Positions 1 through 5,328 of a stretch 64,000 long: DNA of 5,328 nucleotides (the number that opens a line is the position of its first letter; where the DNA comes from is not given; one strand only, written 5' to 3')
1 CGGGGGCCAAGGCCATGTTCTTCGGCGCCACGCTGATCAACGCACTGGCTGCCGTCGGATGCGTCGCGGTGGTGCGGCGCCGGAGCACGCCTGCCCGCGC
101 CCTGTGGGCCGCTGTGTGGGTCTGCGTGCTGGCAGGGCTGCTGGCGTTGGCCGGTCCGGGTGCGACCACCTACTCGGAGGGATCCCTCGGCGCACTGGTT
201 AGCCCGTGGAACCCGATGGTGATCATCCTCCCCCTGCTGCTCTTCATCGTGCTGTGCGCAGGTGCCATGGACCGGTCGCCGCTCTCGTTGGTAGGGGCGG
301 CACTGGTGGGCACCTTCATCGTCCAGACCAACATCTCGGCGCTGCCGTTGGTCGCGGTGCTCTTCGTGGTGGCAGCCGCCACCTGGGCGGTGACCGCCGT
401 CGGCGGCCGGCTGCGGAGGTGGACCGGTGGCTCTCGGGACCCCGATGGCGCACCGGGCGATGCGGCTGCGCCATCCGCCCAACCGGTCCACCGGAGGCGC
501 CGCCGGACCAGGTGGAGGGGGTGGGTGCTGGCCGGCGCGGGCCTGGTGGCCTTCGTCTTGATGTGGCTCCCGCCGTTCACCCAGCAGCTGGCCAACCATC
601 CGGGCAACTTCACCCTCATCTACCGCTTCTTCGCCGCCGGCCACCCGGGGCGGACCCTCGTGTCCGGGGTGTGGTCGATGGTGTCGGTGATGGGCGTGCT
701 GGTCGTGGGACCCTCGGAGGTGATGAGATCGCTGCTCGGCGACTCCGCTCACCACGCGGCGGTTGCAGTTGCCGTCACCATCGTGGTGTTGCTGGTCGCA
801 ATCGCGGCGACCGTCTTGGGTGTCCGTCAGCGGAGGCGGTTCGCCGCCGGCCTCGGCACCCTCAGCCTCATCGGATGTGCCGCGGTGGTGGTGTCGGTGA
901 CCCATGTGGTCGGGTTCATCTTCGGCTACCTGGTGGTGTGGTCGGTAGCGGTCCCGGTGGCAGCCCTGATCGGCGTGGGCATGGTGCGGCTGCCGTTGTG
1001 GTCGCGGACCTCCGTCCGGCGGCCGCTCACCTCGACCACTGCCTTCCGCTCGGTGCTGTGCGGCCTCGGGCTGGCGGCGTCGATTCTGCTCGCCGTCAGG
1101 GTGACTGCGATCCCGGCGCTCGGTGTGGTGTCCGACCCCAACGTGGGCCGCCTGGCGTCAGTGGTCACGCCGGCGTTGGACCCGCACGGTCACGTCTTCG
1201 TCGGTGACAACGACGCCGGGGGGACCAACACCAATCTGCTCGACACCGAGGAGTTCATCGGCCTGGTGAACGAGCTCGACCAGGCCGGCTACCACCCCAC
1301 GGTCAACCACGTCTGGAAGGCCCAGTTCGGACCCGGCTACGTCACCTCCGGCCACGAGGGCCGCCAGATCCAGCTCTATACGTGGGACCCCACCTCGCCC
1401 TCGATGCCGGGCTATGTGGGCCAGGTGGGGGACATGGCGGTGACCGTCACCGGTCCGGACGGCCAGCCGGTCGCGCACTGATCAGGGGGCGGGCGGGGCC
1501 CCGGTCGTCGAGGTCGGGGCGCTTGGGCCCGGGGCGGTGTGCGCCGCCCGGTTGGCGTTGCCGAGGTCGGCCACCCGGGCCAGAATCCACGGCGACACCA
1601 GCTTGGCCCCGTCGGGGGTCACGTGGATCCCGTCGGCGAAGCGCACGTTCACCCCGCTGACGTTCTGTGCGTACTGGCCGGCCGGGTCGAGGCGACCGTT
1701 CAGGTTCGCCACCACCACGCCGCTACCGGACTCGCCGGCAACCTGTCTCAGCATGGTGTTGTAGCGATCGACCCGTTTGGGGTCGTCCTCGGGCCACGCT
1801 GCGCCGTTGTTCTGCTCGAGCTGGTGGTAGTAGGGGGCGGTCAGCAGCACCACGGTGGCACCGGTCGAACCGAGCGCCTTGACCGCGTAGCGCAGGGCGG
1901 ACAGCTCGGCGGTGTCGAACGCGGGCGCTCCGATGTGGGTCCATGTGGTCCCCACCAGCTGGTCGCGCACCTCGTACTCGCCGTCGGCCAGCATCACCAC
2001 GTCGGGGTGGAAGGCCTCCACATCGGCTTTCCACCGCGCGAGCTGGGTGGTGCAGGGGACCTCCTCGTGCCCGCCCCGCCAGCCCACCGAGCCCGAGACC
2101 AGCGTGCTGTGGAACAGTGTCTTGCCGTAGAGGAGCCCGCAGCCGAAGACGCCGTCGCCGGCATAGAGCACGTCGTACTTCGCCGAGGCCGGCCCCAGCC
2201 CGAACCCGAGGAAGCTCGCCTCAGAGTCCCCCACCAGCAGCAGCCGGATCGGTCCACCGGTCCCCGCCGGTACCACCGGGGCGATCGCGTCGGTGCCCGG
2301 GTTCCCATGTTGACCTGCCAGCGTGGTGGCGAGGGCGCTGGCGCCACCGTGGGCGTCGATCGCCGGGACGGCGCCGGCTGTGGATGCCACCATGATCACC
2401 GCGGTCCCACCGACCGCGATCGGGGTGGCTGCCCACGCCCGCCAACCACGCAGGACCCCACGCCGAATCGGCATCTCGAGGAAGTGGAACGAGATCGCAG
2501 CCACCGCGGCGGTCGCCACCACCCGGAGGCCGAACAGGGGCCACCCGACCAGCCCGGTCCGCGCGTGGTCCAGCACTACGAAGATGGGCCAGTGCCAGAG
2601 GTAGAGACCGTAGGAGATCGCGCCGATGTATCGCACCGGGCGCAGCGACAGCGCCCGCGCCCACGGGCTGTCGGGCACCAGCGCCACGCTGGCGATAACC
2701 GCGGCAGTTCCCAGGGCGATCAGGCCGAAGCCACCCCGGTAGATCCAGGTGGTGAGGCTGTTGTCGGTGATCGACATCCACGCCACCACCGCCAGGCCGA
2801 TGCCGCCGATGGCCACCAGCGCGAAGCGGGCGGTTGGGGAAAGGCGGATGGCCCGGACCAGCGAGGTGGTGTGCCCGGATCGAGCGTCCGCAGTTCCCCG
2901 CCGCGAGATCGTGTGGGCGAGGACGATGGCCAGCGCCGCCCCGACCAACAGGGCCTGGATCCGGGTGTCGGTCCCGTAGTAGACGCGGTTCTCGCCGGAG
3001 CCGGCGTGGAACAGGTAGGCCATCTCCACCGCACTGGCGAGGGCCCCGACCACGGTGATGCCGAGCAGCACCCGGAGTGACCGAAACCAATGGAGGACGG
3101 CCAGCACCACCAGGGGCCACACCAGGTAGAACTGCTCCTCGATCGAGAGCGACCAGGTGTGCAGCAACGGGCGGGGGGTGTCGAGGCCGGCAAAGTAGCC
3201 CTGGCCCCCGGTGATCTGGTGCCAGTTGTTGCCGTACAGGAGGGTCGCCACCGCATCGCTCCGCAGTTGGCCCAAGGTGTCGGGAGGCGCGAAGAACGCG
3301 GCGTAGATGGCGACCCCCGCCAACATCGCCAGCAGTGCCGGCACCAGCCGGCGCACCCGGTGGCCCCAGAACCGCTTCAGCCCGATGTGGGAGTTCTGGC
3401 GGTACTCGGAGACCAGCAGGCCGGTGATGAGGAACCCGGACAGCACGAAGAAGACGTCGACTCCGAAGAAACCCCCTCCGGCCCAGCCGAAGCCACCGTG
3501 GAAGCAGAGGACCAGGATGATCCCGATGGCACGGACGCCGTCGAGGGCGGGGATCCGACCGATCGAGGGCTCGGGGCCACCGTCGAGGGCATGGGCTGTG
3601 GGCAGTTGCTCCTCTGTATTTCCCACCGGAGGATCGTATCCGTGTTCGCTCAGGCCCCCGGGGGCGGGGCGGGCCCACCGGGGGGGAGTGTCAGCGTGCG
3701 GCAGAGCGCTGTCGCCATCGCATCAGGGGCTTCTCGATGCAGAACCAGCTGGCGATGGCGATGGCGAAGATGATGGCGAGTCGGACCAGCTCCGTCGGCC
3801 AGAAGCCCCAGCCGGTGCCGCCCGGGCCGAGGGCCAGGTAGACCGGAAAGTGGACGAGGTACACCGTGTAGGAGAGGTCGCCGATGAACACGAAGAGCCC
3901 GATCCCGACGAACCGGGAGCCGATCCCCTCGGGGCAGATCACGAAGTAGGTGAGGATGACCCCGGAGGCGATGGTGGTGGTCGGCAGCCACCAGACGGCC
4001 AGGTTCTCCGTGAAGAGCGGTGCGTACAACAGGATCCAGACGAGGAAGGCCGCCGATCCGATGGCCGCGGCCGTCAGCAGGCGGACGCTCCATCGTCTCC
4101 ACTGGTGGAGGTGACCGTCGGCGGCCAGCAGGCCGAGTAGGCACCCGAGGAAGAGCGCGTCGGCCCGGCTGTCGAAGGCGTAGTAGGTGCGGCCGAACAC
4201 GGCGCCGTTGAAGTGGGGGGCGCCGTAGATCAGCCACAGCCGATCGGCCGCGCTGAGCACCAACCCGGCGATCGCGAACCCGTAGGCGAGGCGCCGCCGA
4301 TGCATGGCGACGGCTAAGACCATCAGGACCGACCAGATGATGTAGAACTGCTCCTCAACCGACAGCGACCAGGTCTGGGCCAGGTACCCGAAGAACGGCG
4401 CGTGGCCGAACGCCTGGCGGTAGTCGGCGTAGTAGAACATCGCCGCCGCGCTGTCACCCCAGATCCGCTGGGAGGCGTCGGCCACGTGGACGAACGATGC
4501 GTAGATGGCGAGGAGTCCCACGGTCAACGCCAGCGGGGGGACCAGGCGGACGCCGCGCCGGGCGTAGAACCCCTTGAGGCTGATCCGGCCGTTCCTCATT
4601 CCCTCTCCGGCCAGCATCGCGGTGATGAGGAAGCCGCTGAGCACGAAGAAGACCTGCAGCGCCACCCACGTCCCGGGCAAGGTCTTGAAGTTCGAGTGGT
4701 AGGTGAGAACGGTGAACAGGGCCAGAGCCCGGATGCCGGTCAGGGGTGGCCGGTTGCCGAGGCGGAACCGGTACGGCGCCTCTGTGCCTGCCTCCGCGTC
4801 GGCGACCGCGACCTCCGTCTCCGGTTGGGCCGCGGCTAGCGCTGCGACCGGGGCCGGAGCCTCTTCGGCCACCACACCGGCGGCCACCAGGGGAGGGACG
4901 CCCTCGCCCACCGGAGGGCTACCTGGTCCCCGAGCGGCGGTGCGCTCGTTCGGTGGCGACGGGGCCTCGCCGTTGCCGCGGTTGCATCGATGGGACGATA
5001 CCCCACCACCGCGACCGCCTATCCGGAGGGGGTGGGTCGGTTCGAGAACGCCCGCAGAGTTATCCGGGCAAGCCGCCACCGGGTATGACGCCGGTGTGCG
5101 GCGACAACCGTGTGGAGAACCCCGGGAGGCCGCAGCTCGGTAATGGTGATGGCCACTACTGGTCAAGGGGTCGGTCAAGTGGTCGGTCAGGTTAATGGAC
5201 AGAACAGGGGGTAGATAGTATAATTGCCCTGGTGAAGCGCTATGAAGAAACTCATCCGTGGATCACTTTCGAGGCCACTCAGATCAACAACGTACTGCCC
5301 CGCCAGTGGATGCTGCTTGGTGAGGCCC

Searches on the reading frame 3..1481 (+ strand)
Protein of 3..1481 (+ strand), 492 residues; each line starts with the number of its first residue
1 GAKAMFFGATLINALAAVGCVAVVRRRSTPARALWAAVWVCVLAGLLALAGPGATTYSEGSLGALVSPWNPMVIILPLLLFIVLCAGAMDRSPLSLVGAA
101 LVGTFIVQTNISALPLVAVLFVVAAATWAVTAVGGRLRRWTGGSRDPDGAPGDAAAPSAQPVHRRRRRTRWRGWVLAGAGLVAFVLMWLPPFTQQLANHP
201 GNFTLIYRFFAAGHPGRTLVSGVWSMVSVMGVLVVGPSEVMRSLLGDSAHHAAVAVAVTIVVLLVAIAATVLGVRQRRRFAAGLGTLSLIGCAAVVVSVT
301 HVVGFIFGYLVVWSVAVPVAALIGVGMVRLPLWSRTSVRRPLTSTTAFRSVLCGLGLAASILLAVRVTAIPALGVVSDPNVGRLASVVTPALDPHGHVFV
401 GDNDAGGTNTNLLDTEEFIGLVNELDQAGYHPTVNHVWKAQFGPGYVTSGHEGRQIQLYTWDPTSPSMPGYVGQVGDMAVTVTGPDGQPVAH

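Call 8: search_protein_families(library=pfam, proteins=[window:3-1481:+], max_evalue=0.01)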
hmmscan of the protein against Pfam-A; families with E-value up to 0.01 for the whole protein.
window:3-1481:+ (492 aa): 0 families

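Call 41: search_protein_families(library=pfam, proteins=[window:3-1481:+], max_evalue=10)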
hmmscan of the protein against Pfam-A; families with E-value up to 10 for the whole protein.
window:3-1481:+ (492 aa): 0 families

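Call 47: search_protein_families(library=ncbifam, proteins=[window:3-1481:+], max_evalue=1)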
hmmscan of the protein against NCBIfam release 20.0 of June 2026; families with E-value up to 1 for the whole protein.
window:3-1481:+ (492 aa): 1 family
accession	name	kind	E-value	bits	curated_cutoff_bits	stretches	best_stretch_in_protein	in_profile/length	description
TIGR04370.1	glyco_rpt_poly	subfamily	0.18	10.7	40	1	68-134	164-233/396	oligosaccharide repeat unit polymerase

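Call 75: search_solved_structures(query=A6, max_evalue=1)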
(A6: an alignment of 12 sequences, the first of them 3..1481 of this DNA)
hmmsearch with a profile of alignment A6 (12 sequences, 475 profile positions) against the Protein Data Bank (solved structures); distinct sequences matched with E-value up to 1: 1.
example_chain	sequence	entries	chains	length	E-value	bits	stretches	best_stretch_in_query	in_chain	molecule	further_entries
6gne_A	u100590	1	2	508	0.055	15.4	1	366-435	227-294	Probable starch synthase 4, chloroplastic/amyloplastic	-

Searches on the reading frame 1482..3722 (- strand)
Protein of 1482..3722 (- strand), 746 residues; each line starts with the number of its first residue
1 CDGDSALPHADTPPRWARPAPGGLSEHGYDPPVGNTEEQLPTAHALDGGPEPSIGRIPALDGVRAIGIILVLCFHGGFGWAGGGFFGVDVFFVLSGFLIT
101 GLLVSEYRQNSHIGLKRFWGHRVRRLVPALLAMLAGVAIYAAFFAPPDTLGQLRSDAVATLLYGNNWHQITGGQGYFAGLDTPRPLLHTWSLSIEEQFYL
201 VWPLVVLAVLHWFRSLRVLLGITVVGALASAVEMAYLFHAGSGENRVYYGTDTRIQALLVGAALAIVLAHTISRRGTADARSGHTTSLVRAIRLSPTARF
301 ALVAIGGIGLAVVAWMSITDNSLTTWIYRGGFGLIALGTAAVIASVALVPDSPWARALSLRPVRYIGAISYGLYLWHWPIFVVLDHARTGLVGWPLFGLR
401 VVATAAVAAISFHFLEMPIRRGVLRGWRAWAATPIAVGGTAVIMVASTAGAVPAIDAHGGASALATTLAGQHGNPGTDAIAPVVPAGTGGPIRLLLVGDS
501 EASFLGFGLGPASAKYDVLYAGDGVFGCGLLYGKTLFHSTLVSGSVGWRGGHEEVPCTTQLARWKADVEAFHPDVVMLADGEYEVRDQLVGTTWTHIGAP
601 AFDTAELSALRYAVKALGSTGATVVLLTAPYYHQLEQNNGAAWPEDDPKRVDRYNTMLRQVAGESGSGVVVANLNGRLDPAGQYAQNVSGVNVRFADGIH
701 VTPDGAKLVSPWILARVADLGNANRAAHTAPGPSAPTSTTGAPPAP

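Call 8: search_protein_families(library=pfam, proteins=[window:1482-3722:-], max_evalue=0.01)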
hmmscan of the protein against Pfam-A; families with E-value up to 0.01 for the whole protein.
window:1482-3722:- (746 aa): 3 families
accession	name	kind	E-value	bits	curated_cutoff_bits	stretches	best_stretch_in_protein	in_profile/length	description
PF01757.29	Acyl_transf_3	-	9.9e-29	100.8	31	1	58-410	2-323/326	Acyltransferase domain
PF19040.6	SGNH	-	1.1e-05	25.7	27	1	487-711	17-244/248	SGNH domain (fused to AT3 domains)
PF04311.20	DUF459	-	0.00041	20.2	27.2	1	649-713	126-194/197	Protein of unknown function (DUF459)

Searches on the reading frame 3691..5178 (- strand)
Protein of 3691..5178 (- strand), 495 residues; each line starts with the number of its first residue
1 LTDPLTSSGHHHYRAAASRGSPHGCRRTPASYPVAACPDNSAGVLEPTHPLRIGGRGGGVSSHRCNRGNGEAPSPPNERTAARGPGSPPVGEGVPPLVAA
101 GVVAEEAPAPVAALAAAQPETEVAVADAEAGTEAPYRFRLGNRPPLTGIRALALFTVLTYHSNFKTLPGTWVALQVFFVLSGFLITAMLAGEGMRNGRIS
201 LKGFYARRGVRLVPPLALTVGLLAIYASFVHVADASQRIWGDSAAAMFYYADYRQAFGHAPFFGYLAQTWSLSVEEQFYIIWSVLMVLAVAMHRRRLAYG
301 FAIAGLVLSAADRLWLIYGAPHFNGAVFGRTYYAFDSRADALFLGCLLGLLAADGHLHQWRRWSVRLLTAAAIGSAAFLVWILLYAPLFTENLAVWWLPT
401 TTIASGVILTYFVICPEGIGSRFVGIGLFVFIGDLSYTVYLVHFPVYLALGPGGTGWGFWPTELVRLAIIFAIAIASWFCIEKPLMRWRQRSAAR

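Call 8: search_protein_families(library=pfam, proteins=[window:3691-5178:-], max_evalue=0.01)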
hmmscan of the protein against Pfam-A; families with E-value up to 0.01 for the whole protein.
window:3691-5178:- (495 aa): 1 family
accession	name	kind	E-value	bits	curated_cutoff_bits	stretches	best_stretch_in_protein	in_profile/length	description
PF01757.29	Acyl_transf_3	-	5.4e-23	82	31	1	148-478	6-321/326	Acyltransferase domain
